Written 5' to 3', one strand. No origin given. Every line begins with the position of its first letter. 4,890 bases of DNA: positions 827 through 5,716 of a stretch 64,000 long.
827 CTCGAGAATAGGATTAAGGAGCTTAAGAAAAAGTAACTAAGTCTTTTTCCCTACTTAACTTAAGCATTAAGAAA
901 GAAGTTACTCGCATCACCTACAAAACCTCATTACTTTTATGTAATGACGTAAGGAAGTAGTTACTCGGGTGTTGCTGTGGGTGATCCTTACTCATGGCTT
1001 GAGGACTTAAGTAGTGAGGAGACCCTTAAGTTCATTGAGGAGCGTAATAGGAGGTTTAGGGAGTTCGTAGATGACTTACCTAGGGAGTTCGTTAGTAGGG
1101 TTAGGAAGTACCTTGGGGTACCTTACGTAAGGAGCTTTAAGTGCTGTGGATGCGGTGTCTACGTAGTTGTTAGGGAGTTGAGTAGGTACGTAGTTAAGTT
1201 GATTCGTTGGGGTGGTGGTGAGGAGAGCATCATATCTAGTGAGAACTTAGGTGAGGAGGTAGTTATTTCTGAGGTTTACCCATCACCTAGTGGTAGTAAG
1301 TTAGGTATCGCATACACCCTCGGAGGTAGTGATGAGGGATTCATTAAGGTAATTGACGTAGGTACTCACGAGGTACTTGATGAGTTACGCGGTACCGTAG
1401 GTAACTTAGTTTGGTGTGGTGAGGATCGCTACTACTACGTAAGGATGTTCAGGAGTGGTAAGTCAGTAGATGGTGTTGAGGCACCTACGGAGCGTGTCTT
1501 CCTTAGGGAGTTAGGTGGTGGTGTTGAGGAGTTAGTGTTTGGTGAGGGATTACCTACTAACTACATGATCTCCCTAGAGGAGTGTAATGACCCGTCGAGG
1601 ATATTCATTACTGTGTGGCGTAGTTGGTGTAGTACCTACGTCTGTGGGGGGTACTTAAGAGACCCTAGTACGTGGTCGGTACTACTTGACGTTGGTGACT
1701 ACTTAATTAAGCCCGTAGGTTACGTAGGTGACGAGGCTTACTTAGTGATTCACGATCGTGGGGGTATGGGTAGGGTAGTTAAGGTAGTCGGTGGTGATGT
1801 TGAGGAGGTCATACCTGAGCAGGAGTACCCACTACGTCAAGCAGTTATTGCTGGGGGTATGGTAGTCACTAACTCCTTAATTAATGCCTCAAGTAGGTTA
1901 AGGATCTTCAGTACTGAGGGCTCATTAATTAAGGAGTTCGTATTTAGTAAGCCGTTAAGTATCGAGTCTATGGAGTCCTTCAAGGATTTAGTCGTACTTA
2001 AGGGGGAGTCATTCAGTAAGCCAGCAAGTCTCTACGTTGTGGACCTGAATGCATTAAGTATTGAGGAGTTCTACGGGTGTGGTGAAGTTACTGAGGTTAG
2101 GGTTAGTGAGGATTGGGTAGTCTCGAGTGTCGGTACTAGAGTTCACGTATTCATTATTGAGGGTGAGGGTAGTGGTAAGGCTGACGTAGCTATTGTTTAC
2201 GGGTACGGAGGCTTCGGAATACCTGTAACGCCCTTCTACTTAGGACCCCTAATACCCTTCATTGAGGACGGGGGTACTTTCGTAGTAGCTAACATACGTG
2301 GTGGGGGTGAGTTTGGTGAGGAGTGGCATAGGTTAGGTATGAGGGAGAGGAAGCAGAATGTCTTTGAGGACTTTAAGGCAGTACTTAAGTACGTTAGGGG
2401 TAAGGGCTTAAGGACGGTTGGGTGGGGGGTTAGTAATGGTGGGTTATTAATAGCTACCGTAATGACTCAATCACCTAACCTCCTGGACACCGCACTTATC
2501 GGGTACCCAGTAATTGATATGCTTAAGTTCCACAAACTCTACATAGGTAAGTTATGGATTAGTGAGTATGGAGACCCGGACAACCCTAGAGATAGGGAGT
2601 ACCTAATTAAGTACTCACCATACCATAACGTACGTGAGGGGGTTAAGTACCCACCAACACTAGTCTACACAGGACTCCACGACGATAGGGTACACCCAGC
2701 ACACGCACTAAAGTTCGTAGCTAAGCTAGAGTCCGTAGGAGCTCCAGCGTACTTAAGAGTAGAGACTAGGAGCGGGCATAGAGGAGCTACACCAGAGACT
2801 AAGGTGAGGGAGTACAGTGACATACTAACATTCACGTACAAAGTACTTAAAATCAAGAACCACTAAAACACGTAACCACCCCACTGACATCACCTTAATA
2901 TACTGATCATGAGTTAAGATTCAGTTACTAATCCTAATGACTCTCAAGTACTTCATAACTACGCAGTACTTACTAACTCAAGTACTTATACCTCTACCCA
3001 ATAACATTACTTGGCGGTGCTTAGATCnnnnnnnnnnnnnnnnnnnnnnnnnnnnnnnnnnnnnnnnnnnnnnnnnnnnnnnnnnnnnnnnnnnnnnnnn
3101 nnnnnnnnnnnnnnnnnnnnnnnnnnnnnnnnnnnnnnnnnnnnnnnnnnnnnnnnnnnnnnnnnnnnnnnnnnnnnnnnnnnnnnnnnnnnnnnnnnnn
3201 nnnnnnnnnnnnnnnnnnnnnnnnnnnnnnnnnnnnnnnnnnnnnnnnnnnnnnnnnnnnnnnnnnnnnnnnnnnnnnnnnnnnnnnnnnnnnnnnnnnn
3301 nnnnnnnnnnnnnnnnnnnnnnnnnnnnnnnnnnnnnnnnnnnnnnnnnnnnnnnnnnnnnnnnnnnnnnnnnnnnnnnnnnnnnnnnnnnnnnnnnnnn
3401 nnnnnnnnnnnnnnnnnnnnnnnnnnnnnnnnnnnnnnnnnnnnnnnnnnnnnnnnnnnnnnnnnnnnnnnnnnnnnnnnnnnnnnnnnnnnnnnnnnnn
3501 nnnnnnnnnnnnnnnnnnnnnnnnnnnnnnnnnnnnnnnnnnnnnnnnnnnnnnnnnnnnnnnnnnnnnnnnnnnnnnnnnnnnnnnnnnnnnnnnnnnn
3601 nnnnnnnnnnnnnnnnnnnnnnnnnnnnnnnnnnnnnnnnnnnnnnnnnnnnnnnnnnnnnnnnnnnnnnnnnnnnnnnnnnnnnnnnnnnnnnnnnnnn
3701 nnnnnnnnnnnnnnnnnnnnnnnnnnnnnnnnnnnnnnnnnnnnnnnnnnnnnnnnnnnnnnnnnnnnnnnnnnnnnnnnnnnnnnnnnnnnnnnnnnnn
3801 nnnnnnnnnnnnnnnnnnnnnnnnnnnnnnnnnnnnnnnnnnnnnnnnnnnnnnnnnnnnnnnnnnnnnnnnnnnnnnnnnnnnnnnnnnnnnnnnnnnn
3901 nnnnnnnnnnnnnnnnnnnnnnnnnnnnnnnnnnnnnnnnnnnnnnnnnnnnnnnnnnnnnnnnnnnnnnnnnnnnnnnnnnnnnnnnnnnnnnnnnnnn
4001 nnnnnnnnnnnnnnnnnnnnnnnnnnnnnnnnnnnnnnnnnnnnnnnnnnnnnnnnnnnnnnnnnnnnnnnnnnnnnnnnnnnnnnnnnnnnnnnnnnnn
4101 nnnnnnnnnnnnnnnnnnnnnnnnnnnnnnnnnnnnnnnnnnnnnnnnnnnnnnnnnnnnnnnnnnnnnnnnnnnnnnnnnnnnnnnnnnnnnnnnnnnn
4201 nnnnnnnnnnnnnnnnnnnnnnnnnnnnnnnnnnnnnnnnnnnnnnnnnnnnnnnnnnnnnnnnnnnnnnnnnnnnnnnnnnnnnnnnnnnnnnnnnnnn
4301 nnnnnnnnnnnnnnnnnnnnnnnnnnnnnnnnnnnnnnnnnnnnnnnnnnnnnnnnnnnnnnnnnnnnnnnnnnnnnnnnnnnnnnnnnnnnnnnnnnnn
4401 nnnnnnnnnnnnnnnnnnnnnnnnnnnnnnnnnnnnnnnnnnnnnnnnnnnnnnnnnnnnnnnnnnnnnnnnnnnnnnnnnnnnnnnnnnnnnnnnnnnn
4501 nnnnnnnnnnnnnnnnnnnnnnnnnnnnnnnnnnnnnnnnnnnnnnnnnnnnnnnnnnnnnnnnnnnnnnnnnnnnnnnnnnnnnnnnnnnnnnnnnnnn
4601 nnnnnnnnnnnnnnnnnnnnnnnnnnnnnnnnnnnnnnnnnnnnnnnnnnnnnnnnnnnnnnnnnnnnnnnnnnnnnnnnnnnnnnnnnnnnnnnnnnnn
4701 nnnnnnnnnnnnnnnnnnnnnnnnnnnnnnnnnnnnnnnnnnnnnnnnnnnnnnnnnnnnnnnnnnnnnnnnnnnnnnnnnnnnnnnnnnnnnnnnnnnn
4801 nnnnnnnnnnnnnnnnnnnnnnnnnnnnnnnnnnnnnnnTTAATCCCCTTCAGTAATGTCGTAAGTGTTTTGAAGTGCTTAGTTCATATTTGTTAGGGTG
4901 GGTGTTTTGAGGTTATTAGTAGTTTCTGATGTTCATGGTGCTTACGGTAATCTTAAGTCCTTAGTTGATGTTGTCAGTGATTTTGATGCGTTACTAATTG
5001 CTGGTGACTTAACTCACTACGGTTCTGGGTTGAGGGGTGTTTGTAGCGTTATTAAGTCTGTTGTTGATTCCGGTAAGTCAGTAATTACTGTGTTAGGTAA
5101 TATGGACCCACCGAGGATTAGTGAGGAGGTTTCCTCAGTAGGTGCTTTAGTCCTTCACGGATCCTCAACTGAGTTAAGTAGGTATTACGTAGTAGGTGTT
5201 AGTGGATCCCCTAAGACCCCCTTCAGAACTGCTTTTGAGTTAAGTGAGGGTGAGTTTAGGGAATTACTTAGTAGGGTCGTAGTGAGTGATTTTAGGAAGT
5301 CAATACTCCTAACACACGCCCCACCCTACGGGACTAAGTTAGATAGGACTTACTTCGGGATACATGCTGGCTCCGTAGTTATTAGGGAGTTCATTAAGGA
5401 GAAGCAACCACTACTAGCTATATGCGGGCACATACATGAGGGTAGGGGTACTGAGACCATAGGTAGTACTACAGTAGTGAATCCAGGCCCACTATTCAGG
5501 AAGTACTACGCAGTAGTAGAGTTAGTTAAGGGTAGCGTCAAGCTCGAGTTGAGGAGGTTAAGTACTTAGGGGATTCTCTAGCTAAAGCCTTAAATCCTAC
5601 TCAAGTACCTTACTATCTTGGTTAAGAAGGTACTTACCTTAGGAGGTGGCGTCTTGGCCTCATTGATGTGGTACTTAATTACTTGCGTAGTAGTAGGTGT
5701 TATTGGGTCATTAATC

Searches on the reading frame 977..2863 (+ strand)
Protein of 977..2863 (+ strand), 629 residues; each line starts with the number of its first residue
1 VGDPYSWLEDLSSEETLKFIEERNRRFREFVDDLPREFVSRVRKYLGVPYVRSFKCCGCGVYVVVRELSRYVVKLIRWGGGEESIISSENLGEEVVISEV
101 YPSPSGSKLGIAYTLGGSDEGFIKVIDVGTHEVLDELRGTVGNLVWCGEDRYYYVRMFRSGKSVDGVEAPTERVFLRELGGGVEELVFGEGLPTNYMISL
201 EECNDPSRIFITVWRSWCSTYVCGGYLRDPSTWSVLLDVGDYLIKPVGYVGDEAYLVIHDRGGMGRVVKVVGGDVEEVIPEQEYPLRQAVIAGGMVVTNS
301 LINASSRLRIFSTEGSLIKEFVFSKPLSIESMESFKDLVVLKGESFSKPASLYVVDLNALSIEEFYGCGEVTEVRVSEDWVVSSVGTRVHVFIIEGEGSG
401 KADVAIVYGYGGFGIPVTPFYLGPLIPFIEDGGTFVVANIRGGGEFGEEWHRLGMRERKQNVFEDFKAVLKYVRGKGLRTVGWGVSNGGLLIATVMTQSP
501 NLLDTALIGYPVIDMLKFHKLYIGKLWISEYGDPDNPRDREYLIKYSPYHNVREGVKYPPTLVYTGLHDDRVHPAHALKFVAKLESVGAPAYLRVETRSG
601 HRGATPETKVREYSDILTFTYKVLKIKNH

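Call 22: search_protein_families(library=pfam, proteins=[window:977-2863:+], max_evalue=0.00001)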
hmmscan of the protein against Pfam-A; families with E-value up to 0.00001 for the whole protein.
window:977-2863:+ (629 aa): 2 families
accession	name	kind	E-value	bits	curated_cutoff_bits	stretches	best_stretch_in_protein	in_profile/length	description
PF00326.27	Peptidase_S9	-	2.2e-48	165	22.6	1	430-625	12-211/213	Prolyl oligopeptidase family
PF02897.21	Peptidase_S9_N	-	1.8e-23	83.4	24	1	3-358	20-404/414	Prolyl oligopeptidase, N-terminal beta-propeller domain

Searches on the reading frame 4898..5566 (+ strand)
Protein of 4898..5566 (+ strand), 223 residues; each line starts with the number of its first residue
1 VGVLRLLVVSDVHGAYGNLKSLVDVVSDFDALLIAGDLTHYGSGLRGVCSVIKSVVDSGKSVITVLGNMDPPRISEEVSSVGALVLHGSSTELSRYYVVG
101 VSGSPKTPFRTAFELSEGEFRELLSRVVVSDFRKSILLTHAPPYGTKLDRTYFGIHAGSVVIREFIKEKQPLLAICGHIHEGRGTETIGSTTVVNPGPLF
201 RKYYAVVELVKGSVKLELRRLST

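Call 106: search_protein_families(library=padloc, proteins=[window:4898-5566:+], max_evalue=0.001)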
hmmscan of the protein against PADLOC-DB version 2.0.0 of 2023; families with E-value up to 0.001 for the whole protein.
window:4898-5566:+ (223 aa): 1 family
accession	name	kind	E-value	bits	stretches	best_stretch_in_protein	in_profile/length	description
PDLC04908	PDC-S10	-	2.1e-21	74.2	1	4-203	10-205/223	-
